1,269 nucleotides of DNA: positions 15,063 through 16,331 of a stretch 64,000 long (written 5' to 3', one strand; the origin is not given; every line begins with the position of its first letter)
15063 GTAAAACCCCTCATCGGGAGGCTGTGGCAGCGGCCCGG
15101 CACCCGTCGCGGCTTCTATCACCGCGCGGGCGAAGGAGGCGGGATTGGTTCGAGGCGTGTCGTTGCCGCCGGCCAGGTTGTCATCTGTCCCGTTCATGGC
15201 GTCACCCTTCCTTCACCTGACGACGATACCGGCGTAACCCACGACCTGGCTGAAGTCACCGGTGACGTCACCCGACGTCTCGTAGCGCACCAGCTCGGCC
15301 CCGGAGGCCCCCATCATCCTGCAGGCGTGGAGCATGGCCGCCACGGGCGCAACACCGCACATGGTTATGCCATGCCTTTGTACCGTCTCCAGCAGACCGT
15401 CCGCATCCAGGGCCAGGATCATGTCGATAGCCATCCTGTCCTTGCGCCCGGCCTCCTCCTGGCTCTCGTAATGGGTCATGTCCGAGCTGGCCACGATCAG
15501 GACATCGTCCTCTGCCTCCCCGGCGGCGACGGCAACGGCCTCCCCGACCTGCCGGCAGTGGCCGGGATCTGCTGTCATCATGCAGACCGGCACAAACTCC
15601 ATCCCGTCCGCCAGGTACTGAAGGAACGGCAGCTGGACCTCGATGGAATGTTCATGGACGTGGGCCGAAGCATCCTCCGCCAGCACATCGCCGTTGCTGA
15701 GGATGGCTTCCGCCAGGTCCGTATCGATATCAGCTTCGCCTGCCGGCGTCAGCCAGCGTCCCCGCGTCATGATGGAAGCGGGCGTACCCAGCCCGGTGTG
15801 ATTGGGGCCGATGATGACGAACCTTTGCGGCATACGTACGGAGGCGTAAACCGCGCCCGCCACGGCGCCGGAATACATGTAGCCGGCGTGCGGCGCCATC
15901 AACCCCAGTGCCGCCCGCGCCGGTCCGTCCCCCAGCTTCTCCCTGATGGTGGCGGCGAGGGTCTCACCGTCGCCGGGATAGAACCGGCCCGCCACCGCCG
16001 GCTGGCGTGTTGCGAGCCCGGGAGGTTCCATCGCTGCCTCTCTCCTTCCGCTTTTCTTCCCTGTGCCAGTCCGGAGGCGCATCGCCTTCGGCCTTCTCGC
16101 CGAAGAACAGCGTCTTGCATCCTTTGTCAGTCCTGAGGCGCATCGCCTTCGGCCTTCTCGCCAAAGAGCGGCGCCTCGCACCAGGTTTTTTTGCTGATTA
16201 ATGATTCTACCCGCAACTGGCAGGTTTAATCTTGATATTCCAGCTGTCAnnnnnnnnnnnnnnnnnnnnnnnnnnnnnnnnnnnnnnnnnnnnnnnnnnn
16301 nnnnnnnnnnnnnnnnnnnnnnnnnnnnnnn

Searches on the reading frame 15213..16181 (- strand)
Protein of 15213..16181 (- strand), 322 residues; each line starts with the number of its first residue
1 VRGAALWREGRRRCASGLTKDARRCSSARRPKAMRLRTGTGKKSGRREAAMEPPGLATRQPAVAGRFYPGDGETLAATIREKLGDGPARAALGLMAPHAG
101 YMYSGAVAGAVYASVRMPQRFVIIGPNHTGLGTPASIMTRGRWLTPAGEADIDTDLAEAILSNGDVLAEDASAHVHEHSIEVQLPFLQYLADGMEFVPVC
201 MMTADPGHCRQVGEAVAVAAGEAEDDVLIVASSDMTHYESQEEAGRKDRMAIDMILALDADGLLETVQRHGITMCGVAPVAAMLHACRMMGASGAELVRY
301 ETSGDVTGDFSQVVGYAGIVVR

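Call 44: search_protein_families(library=pfam, proteins=[window:15213-16181:-], max_evalue=0.00001)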
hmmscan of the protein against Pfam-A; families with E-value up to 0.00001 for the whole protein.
window:15213-16181:- (322 aa): 1 family
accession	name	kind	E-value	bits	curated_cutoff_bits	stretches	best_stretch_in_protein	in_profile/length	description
PF01875.22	Memo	-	4.9e-73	246.1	27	1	60-320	1-269/269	Memo-like protein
